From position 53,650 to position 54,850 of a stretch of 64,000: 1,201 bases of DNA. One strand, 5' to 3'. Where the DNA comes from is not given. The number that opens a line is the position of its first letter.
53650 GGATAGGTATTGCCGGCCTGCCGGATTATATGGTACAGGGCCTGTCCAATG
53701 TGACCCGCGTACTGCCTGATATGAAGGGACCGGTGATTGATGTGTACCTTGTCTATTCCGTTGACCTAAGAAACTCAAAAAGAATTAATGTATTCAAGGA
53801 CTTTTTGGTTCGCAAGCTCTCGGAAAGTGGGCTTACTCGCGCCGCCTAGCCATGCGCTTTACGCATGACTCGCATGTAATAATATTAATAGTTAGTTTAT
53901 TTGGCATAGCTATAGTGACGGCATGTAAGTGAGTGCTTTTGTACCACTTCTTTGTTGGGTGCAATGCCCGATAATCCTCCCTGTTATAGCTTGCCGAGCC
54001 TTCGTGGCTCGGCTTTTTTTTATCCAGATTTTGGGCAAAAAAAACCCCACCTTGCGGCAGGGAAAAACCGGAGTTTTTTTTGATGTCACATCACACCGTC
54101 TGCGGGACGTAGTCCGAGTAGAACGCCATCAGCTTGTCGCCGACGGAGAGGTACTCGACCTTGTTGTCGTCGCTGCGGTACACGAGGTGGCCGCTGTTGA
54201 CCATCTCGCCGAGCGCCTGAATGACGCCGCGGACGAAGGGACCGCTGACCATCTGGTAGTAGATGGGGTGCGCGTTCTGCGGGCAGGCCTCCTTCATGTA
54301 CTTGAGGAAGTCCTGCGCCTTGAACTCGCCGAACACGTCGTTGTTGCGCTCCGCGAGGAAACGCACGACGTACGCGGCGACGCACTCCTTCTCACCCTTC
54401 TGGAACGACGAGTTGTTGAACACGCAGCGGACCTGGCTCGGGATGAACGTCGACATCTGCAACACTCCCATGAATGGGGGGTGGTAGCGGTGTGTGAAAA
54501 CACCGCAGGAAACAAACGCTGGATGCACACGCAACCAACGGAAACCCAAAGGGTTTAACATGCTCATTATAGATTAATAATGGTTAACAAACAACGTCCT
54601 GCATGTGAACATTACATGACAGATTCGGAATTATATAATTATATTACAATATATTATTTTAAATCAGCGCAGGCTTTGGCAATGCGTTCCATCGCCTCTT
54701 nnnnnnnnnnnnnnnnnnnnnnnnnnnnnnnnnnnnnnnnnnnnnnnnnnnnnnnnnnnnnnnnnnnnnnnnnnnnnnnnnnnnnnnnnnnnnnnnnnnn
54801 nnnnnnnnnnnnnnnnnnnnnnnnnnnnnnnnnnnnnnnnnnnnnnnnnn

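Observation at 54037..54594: GC3-saturated orphan gene cassette 2 between the LysR-type regulator and the aspartate aminotransferase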

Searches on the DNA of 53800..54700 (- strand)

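Call 30: search_rna_families(source=window, start=53800, end=54700, threshold=evalue, max_evalue=5)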
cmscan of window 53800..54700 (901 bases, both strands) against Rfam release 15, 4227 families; matches with E-value up to 5: 13.
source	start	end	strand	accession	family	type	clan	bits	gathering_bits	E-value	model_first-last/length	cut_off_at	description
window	53946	54020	+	RF02784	SorX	Gene; sRNA;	-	32.5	46.6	8.2e-06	1-73/73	no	Singlet oxygen resistance RNA X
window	53956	54021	+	RF02399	NsiR1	Gene; sRNA;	-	21.7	39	0.1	1-60/60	no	Nitrogen stress-induced RNA 1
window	53957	54021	+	RF02651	SorY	Gene; sRNA;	-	20.4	111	0.14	1-83/83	no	Singlet oxygen resistance RNA Y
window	53972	54021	+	RF02837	anti-hemB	Gene; sRNA;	-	20.3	49.5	0.04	1-81/81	no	Burkholderia RNA 7 (anti-hemB)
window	53987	54020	-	RF02628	Hrs1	Gene; sRNA;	-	20.1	56.4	0.31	1-74/74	no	Hfq-regulated sRNA 1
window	53921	54017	+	RF01796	frnS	Gene; sRNA;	-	18.3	60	2.2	1-119/119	no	Fumarate/nitrate reductase regulator sRNA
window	53965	54021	+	RF02278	Betaproteobacteria_toxic_sRNA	Gene; sRNA;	-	16.2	50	2.1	1-64/64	no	Betaproteobacteria toxic small RNA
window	53960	54028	+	RF00519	suhB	Gene; sRNA;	CL00108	16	41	1.8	1-77/77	no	Makes More Granules Regulator RNA (mmgR)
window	54292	54375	-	RF01740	gyrA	Cis-reg;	-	15.9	45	0.89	1-88/88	no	gyrA RNA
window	54009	54070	-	RF02958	drum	Gene; sRNA;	-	15.7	43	3.5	1-112/112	no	drum RNA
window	54164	54319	-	RF02047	Sphinx_2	Gene; lncRNA;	-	15.3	34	3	1-158/158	no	Sphinx conserved region 2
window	54186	54244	+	RF02739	Rev41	Gene; sRNA;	-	12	535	0.64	1-480/480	no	Soft rot Enterobacteriaceae Rev 41 sRNA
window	53952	54060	+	RF02042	HOTTIP_3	Gene; lncRNA;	-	9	50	1.3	1-353/353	no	HOXA transcript at the distal tip, conserved region 3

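Call 73: build_rna_model(alignment_id=A5)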
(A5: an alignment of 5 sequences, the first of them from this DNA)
Model R1 built from alignment A5 (5 sequences, 118 columns); structure: RNAalifold consensus.
model positions 108; base pairs 32; branch points 3; effective number of sequences 2.78; information 0.59 bits per position. Calibrated on 0.2 Mb of random sequence (short: E-values are rough).
structure used (alignment columns):
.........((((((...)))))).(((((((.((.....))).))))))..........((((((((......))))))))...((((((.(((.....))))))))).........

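Call 75: search_with_rna_model(model_id=R1, sources=[window, L001, L002, L003, L004, L005, L006, L007, L009, L010, L011, L012, L013, L014, L015, L016, L017, L018, L019, L020, L021, L022, L023, L024, L081, L082, L083, L084, L085, L086, L098, L099, L100, L101, L102, L103, L104, L105], max_evalue=1)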
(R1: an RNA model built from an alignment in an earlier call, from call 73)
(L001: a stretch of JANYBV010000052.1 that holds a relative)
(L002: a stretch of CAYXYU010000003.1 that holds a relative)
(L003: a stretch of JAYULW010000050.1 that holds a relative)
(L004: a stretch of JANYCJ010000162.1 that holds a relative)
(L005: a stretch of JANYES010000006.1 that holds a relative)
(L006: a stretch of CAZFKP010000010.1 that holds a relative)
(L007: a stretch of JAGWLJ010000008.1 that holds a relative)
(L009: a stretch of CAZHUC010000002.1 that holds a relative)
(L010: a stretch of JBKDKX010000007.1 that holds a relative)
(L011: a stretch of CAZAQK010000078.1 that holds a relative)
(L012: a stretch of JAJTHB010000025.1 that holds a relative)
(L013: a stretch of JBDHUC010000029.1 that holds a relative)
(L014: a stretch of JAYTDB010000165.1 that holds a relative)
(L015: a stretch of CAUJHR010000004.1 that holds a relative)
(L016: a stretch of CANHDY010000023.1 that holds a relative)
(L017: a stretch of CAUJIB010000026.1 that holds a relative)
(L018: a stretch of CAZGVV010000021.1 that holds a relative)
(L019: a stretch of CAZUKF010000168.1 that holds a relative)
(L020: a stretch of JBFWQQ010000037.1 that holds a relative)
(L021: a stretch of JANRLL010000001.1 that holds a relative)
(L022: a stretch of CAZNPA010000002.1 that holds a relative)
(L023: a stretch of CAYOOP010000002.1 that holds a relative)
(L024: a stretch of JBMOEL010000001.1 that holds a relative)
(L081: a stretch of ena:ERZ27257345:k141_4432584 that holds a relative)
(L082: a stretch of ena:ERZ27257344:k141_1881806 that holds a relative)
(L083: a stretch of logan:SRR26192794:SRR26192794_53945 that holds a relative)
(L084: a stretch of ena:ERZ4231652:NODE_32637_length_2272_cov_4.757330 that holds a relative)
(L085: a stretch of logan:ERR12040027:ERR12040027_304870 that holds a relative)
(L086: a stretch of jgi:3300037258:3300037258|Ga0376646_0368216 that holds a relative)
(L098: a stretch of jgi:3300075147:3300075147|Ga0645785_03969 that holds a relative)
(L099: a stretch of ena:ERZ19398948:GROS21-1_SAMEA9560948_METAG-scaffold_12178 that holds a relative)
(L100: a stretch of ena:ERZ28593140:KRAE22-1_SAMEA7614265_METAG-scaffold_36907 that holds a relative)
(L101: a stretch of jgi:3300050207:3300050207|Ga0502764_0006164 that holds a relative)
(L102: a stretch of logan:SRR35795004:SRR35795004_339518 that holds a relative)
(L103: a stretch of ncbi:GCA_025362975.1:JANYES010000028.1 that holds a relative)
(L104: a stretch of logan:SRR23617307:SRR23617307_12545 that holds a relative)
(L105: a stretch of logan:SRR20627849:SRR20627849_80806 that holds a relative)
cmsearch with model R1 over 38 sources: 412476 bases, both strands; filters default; matches with E-value up to 1: 6.
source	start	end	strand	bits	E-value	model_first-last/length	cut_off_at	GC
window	54458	54565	-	105.5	6.9e-21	1-108/108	no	0.53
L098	9897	10003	+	99.9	1.2e-19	1-108/108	no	0.42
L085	1259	1371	+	97.7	3.6e-19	1-108/108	no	0.48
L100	3637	3739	+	79.7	3.4e-15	1-108/108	no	0.51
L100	3028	3129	+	71.3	2.5e-13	1-108/108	no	0.51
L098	10419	10477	+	16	0.39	1-108/108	no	0.37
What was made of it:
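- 54457..54565 (-): Structured 5' leader of about 105 nt (leader type 1). P1 = 54542-54556, a hairpin within a few nt of the predicted 5' end. P2 = 54517-54540. P3 = 54487-54506. A weak P4 pairs the C-run 54475-54483 with the SD. Model R1 scores 105 bits here and finds only the 5 syntenic copies (call 75).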
